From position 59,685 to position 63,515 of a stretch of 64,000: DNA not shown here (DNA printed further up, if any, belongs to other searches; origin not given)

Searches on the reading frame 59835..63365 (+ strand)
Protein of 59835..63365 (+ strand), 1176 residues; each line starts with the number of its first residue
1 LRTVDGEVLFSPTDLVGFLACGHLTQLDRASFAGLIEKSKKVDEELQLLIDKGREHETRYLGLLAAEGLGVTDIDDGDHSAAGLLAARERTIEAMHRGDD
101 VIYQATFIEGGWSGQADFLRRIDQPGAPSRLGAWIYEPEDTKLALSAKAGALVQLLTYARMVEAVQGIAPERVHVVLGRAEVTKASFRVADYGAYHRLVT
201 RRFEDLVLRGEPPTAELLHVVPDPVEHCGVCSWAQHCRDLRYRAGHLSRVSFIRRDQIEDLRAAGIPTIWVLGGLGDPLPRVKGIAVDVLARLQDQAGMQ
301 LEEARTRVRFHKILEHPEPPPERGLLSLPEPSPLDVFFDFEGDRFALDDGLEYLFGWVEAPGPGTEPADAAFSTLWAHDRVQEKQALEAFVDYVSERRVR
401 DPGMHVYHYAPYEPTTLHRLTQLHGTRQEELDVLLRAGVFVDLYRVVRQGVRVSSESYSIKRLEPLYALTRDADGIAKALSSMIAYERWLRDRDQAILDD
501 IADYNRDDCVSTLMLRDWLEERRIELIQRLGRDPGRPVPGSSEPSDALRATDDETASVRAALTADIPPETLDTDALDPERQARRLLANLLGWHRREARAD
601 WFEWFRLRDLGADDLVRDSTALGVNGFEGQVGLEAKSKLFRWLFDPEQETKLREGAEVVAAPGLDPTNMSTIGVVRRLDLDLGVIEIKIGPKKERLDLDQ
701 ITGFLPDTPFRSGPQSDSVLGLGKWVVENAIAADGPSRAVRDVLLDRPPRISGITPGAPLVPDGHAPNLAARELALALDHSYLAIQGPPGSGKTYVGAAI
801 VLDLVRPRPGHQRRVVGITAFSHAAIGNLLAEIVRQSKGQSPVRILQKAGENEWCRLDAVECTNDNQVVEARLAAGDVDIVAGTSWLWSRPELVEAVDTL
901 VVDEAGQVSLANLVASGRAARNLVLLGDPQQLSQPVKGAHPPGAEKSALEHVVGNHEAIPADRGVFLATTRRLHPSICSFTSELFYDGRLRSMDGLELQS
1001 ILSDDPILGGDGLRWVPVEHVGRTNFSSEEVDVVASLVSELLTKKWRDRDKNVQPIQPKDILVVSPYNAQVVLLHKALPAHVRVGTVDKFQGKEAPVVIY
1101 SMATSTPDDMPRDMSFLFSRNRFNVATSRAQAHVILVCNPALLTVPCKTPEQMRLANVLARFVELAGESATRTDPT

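Call 9: search_protein_families(library=pfam, proteins=[window:59835-63365:+], max_evalue=0.001)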
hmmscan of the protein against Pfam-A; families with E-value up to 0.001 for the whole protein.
window:59835-63365:+ (1176 aa): 7 families
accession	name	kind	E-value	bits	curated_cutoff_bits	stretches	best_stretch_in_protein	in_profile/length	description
PF13087.12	AAA_12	-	4.9e-28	98.5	27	1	946-1140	3-194/195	AAA domain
PF13482.12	RNase_H_2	-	3.1e-23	83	22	1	336-519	1-164/165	RNase_H superfamily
PF13086.12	AAA_11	-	3.2e-14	53.8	27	2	876-933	191-251/257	AAA domain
PF01443.25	Viral_helicase1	-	1e-07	32.4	21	0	897-956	60-122/228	Viral superfamily 1 RNA helicase core domain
PF13604.12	AAA_30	-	2.8e-07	30.9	27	1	777-935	15-131/191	AAA domain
PF13538.12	UvrD_C_2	-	4.9e-06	26.7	27.4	1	1081-1137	1-52/52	UvrD-like helicase C-terminal domain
PF13245.12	AAA_19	-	2.6e-05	24.8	25.1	1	776-932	7-129/134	AAA domain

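Call 10: search_protein_families(library=padloc, proteins=[window:59835-63365:+], max_evalue=0.00001)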
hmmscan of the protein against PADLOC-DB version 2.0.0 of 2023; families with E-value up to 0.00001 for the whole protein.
window:59835-63365:+ (1176 aa): 4 families
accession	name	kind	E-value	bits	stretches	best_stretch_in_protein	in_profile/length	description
PDLC03920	MkoA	-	1.1e-44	151.1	2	877-1158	769-1093/1112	-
PDLC03924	MkoC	-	1.4e-29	100.9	2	961-1159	767-963/1136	-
PDLC03921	MkoA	-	6.8e-27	91.6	1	880-1166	1277-1590/1607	-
PDLC02895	DpdJ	-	3.4e-17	58.7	1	776-1163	58-477/2112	DpdJ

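Call 86: find_encoding_contigs(protein=window:59835-63365:+, flank=10000, max_places=2)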
Protein window:59835-63365:+ (1176 aa): 4 contigs read that carry it; 2 places shown.
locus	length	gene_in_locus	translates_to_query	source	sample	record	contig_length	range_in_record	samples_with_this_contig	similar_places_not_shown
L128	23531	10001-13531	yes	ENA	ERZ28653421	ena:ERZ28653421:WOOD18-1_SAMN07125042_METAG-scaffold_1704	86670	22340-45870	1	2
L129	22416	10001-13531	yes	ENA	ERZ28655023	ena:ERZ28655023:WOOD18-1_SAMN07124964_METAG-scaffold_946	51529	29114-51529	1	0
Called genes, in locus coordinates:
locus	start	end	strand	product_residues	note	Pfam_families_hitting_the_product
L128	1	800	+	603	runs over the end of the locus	PF00176:SNF2-rel_dom, PF04851:ResIII (weak), PF00176:SNF2-rel_dom (weak), PF00271:Helicase_C, PF04471:Mrr_cat, PF22722:NA-iREase1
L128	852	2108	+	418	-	PF19888:DUF6361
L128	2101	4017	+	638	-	PF13091:PLDc_2 (faint)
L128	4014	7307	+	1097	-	PF00271:Helicase_C (weak)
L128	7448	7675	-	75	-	-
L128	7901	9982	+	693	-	PF20815:GIY_YIG_2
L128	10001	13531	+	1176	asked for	PF01443:Viral_helicase1 (faint), PF13482:RNase_H_2, PF13604:AAA_30 (weak), PF13086:AAA_11 (weak), PF13087:AAA_12, PF13538:UvrD_C_2 (weak)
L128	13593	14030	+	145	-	-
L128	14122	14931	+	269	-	-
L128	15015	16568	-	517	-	-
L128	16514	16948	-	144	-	-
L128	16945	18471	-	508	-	PF03747:ADP_ribosyl_GH, PF05706:CDKN3 (weak), PF22784:PTP-SAK, PF22785:Tc-R-P, PF00782:DSPc (weak)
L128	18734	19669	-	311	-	-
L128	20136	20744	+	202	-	PF13328:HD_4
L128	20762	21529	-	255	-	-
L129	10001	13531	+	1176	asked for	PF01443:Viral_helicase1 (faint), PF13482:RNase_H_2, PF13604:AAA_30 (weak), PF13086:AAA_11 (weak), PF13087:AAA_12, PF13538:UvrD_C_2 (weak)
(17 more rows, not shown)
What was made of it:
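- Gene callers on sister contigs start E 320 nt after D (call 86).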
